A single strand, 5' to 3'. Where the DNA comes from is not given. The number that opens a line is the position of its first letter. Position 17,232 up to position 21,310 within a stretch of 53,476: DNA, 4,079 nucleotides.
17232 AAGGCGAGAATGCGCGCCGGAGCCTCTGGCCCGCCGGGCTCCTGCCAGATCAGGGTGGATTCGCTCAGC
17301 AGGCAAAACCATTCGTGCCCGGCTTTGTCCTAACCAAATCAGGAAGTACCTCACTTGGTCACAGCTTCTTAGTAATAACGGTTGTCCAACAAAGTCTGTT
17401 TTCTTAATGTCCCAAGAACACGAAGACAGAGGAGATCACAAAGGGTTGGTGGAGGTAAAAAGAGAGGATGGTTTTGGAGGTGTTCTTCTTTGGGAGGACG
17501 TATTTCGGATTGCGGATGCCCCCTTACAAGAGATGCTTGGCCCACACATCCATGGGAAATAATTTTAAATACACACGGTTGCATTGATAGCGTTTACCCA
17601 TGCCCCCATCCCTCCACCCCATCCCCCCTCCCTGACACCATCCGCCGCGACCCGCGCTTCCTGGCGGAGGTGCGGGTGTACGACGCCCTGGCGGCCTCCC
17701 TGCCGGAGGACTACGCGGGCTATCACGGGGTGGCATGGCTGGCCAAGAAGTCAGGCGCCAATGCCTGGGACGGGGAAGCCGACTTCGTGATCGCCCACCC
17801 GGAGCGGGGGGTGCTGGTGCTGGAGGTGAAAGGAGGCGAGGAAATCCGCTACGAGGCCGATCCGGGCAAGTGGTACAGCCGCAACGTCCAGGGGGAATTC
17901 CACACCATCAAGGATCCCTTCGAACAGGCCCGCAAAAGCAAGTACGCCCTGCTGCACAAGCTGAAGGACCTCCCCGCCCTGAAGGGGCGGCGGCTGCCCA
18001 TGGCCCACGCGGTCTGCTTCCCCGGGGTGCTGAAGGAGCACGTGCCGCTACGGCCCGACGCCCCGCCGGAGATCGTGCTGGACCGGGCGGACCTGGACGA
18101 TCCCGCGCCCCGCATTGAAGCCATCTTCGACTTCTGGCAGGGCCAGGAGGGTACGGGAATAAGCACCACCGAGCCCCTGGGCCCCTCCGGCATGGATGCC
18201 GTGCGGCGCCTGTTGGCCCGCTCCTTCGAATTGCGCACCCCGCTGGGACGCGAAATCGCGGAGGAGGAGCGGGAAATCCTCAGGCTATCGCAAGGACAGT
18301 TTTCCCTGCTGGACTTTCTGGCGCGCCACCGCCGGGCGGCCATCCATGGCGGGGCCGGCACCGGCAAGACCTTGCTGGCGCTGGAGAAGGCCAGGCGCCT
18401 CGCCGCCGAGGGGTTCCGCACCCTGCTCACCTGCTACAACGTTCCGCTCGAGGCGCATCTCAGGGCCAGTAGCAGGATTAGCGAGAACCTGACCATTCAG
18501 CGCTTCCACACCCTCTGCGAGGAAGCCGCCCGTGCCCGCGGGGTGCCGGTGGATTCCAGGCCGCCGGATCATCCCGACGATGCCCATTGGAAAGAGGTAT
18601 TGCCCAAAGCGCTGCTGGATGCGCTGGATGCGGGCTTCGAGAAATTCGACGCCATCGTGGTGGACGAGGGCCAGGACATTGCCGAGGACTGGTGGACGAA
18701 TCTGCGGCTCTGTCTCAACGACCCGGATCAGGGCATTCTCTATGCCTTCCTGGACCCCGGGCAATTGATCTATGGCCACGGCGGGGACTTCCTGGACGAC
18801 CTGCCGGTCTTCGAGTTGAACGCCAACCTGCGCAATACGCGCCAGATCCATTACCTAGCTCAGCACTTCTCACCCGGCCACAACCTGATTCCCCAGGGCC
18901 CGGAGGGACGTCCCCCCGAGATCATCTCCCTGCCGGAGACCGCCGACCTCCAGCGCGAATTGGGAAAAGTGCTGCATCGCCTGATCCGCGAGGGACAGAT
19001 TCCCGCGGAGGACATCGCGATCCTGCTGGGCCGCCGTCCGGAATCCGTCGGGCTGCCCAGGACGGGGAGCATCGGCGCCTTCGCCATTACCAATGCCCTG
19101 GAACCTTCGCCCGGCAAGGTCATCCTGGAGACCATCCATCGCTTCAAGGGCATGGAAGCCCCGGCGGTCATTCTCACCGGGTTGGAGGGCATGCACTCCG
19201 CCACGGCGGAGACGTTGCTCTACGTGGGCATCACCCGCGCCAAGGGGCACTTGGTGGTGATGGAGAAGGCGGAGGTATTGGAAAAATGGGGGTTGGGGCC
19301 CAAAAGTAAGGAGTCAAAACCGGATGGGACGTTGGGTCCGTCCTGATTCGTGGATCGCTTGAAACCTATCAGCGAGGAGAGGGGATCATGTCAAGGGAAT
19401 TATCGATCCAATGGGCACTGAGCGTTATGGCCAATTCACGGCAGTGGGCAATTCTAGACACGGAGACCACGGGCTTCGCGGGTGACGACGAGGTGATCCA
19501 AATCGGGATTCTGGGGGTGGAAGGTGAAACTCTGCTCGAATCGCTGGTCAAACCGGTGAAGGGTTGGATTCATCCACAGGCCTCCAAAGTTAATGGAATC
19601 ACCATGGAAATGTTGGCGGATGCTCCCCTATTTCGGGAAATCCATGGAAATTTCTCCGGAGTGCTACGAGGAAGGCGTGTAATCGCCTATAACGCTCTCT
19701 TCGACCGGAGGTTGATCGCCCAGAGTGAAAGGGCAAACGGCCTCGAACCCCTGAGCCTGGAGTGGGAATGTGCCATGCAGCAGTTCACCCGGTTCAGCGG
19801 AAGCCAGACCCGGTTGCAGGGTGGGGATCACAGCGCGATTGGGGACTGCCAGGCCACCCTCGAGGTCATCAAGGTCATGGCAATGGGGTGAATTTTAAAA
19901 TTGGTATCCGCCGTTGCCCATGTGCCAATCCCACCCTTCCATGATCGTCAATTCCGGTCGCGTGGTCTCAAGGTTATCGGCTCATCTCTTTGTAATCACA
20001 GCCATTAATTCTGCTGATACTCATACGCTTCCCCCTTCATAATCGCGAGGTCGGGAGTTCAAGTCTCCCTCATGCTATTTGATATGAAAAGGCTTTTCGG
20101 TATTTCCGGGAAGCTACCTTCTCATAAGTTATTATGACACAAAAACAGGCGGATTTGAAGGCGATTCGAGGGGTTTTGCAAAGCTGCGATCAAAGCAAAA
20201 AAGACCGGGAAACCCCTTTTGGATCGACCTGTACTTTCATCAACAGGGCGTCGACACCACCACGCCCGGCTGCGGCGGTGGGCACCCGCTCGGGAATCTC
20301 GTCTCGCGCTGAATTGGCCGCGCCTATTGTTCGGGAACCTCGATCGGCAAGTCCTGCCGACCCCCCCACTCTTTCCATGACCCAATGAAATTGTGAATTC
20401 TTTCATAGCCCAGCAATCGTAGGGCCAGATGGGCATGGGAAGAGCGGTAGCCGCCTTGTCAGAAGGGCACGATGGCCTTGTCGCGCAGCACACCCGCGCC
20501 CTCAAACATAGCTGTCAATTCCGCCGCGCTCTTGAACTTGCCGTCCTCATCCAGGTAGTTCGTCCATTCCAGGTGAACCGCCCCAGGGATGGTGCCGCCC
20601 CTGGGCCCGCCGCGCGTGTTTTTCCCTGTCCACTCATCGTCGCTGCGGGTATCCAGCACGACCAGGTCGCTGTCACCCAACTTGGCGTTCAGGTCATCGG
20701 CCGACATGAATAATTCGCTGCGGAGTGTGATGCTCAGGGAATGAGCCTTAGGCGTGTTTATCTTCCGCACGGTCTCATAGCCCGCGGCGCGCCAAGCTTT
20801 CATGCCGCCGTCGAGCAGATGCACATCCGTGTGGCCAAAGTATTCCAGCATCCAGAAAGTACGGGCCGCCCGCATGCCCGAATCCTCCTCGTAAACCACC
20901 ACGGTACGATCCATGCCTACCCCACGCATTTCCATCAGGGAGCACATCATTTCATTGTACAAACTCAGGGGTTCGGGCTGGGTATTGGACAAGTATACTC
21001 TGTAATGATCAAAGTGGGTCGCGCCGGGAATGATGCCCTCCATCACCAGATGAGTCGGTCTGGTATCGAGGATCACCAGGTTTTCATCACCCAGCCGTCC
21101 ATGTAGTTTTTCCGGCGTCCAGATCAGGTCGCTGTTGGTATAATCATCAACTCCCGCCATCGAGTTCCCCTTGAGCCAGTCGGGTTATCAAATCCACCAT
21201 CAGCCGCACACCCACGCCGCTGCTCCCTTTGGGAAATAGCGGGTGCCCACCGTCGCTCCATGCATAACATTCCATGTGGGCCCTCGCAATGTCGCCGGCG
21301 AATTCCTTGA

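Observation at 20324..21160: Hidden selenoprotein: rhodanese with UGA exactly at the catalytic Cys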

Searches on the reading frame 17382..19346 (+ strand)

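Call 18: search_protein_families(library=pfam, proteins=[window:17382-19346:+], max_evalue=0.001)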
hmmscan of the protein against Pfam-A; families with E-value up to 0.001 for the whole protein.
window:17382-19346:+ (654 aa): 6 families
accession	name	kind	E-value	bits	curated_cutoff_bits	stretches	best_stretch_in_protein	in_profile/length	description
PF08378.17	NERD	-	6.2e-11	43.2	22.1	1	94-214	4-111/111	Nuclease-related domain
PF13538.12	UvrD_C_2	-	1.5e-10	41.2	27.4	1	582-627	4-52/52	UvrD-like helicase C-terminal domain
PF13401.12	AAA_22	-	6.8e-06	26.9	27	1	320-449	9-111/130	AAA domain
PF13245.12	AAA_19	-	1.7e-05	25.5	25.1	1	315-464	10-131/134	AAA domain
PF13361.12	UvrD_C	-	3.5e-05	23.8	25.6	1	578-626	285-345/350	UvrD-like helicase C-terminal domain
PF13191.12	AAA_16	-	5.6e-05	24.1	32.6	1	318-448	26-159/167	AAA ATPase domain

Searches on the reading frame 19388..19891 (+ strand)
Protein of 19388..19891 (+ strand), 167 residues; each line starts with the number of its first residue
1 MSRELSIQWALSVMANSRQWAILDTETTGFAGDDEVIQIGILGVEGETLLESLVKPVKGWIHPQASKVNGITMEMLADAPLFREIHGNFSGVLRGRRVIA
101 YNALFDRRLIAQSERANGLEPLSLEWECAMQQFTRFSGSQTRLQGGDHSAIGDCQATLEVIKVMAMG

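Call 18: search_protein_families(library=pfam, proteins=[window:19388-19891:+], max_evalue=0.001)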
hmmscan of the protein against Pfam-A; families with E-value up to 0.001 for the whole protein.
window:19388-19891:+ (167 aa): 1 family
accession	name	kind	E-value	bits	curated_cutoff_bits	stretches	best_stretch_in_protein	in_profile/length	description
PF00929.31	RNase_T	-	4.1e-14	53.9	24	1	22-121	2-110/164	Exonuclease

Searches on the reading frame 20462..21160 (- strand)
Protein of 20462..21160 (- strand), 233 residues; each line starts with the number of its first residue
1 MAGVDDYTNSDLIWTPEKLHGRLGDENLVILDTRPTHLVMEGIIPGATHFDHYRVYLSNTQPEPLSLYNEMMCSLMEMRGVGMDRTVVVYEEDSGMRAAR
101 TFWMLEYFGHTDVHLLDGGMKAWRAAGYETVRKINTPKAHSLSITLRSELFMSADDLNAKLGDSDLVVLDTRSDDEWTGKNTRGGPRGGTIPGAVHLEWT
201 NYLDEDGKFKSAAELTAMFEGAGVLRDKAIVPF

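Call 14: find_related_loci(query=A1, collection=genome_contigs, flank=6000)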
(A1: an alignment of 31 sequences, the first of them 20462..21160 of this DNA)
Query A1 (233 aa) in genome_contigs; peptide patterns used: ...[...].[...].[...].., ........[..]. (x = any residue, [..] = any of these).
401 stretches matched a pattern; 321 encode a relative of the query (tblastn E <= 1e-3); the best 80 are kept; 80 distinct loci.
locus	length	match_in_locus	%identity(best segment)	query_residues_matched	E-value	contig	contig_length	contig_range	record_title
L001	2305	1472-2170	71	1-233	2e-121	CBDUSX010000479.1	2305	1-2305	MAG TPA_asm: uncultured bacterium isolate SRR22302371_metabat2_53 genome assembly, contig: ERZ26661859.70542, whole geno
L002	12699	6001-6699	67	1-233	4e-109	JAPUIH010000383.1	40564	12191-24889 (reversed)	MAG: SAR324 cluster bacterium isolate KW1-S08_229 KW1-S08_229_cg383, whole genome shotgun sequence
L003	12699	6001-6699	58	1-233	6e-91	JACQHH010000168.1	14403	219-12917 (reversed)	MAG: Candidatus Lambdaproteobacteria bacterium isolate NC_groundwater_1094_Ag_S2p5_68_117 S_2p5_S6_coassembly_k141_34948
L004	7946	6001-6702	59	1-233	3e-91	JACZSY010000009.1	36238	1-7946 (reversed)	MAG: SAR324 cluster bacterium isolate B11T3L8 B11T3L8_NODE233, whole genome shotgun sequence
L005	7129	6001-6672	60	11-233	9e-91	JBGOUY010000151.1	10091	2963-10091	MAG: bacterium isolate OBJ_0618_7090110_128 k141_9853098_length_10091_cov_59.9040, whole genome shotgun sequence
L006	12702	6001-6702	57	1-233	2e-89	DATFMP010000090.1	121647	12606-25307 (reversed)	MAG TPA_asm: bacterium isolate SMAG_U9228 k141_144947, whole genome shotgun sequence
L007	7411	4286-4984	58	1-233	3e-84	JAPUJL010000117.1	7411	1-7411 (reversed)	MAG: SAR324 cluster bacterium isolate KW1-S11_24 KW1-S11_24_cg117, whole genome shotgun sequence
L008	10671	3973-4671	56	1-233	3e-84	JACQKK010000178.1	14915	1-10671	MAG: Candidatus Lambdaproteobacteria bacterium isolate NC_groundwater_1175_Ag_S-0.1um_69_214 S_p1_S3_coassembly_k141_183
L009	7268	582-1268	56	5-233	5e-83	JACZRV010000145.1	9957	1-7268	MAG: SAR324 cluster bacterium isolate B105T1L10 B105T1L10_NODE11395, whole genome shotgun sequence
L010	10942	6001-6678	54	7-233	6e-78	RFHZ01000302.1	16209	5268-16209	MAG: Nitrospinota bacterium isolate J063 k99_457781, whole genome shotgun sequence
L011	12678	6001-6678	51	7-233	4e-77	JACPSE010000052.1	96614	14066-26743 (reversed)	MAG: Deltaproteobacteria bacterium isolate NC_groundwater_697_Ag_S-0.2um_55_12 S36_SO-2_scaffold_202128, whole genome sh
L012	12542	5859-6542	49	5-233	1e-76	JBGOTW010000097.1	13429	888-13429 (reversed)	MAG: bacterium isolate OBJ_0618_7090110_153 k141_4666108_length_13429_cov_15.1358, whole genome shotgun sequence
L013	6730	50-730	51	6-233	1e-75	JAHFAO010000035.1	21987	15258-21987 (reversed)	MAG: Deltaproteobacteria bacterium isolate nzgw177 NODE_885_length_21988_cov_6.337220, whole genome shotgun sequence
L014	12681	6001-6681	50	6-233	4e-75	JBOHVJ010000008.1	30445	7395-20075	MAG: Candidatus Binatia bacterium isolate M3-S_metawrap_bin.153 k127_462369, whole genome shotgun sequence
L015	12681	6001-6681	53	7-233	4e-75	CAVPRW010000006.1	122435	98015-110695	MAG: uncultured Nitrospinota bacterium isolate MFD10007.bin.2.94 genome assembly, contig: contig_15900, whole genome sho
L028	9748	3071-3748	48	7-233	2e-66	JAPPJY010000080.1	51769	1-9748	MAG: Gemmatimonadota bacterium isolate RHO2_bin_5 NODE_1067_length_51769_cov_31.561898, whole genome shotgun sequence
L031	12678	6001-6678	47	7-233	1e-65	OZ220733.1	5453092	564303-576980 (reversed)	MAG: Candidatus Latescibacterota bacterium isolate cc6a1995-d657-4e87-88a0-a2308bb9e8e7 genome assembly, chromosome: 1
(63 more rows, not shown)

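Call 21: find_related_loci(query=A1, collection=metagenome_contigs, flank=3000)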
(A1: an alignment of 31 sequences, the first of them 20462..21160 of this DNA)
Query A1 (233 aa) in metagenome_contigs; peptide patterns used: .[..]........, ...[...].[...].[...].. (x = any residue, [..] = any of these).
600 stretches matched a pattern (row limit reached: there are more); 454 encode a relative of the query (tblastn E <= 1e-3); the best 80 are kept; 80 distinct loci.
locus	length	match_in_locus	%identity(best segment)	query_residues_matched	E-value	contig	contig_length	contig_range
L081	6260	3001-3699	61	1-233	5e-94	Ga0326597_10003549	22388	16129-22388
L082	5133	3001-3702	60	1-233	1e-92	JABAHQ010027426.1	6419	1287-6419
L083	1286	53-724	58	11-233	1e-94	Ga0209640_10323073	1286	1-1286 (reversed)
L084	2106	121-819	54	1-233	3e-85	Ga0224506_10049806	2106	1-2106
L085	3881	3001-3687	52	5-233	3e-81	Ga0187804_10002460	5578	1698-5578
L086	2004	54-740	53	4-233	2e-82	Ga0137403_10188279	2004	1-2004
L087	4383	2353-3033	53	7-233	2e-77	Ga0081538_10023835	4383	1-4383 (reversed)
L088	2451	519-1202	52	5-233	2e-79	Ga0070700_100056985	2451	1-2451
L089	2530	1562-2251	49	4-233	1e-78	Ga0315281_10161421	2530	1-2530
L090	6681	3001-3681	54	7-233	5e-77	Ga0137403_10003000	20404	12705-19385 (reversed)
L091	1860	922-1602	50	6-233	3e-80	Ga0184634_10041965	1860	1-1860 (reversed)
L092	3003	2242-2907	54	11-233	3e-77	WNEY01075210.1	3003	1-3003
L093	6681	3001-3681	54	7-233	2e-76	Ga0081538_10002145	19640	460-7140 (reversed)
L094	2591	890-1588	52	1-233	6e-77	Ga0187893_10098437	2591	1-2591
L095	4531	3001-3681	53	7-233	6e-76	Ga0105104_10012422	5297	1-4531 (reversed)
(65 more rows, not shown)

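Call 51: find_encoding_contigs(protein=window:20462-21160:-, flank=10000, max_places=6)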
Protein window:20462-21160:- (233 aa): 3 contigs read that carry it; 2 places shown.
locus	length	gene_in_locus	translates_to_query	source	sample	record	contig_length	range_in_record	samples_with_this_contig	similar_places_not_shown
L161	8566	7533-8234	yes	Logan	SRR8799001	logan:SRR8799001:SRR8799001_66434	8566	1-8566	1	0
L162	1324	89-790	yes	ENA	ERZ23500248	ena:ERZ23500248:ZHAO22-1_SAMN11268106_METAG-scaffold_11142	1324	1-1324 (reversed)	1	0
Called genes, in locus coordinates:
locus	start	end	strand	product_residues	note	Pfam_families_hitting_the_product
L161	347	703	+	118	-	PF01050:MannoseP_isomer, PF07883:Cupin_2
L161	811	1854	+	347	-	PF13439:Glyco_transf_4 (weak), PF00534:Glycos_transf_1, PF13692:Glyco_trans_1_4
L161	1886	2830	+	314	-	PF04041:Glyco_hydro_130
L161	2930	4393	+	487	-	PF04041:Glyco_hydro_130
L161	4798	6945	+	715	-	PF13439:Glyco_transf_4 (weak), PF00534:Glycos_transf_1, PF13692:Glyco_trans_1_4, PF13524:Glyco_trans_1_2 (weak)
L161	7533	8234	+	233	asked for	PF00581:Rhodanese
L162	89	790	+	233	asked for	PF00581:Rhodanese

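Call 54: search_protein_families(library=pfam, proteins=[L001:39-1442:+, L003:1920-6155:-, L028:578-1984:+, L028:3962-4465:-, L002:7550-8764:-, L002:596-2086:+, L028:4487-5542:-, L031:4664-5983:+], max_evalue=0.001)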
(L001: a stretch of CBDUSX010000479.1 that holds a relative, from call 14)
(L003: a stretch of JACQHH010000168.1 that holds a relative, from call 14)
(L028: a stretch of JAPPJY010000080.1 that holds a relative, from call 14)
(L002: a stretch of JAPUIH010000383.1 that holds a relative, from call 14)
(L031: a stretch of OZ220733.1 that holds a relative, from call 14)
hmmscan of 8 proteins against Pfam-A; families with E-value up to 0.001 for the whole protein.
L001:39-1442:+ (468 aa): 2 families
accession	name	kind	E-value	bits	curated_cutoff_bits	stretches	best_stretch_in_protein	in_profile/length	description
PF00883.26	Peptidase_M17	-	2.1e-106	356.2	25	1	155-459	2-310/310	Cytosol aminopeptidase family, catalytic domain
PF02789.23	Peptidase_M17_N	-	1.9e-09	38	23.4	1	22-119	25-128/129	Cytosol aminopeptidase family, N-terminal domain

L003:1920-6155:- (1412 aa): 0 families

L028:578-1984:+ (469 aa): 1 family
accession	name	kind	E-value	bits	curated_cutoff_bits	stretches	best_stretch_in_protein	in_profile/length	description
PF04734.18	Ceramidase_alk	-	1.4e-07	31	32.1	1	48-259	4-232/509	Neutral/alkaline non-lysosomal ceramidase, N-terminal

L028:3962-4465:- (168 aa): 1 family
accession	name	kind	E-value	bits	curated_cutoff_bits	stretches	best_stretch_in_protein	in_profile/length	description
PF01878.24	EVE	-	2.4e-50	170.7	23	1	15-165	1-145/145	EVE domain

L002:7550-8764:- (405 aa): 2 families
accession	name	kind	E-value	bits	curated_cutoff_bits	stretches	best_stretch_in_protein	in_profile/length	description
PF00202.27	Aminotran_3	-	8e-113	377.6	30.5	1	35-401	13-403/403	Aminotransferase class-III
PF01041.23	DegT_DnrJ_EryC1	-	0.00048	19.9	19.8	1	137-232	64-145/360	DegT/DnrJ/EryC1/StrS aminotransferase family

L002:596-2086:+ (497 aa): 1 family
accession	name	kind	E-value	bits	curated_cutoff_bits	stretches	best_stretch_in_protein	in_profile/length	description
PF01066.26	CDP-OH_P_transf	-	1.9e-22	80.7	22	2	247-412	2-138/152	CDP-alcohol phosphatidyltransferase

L028:4487-5542:- (352 aa): 1 family
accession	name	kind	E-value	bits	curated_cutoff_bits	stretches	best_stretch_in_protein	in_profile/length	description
PF12715.13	Abhydrolase_7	-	6.2e-10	39.3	21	1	24-299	28-319/388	Abhydrolase family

L031:4664-5983:+ (440 aa): 2 families
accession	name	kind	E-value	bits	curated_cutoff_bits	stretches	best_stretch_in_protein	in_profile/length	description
PF01408.29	GFO_IDH_MocA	-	8.6e-14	52.7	24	1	109-225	2-118/120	Oxidoreductase family, NAD-binding Rossmann fold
PF22725.1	GFO_IDH_MocA_C3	-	1.1e-10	42.1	27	1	247-359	16-124/124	GFO/IDH/MocA C-terminal domain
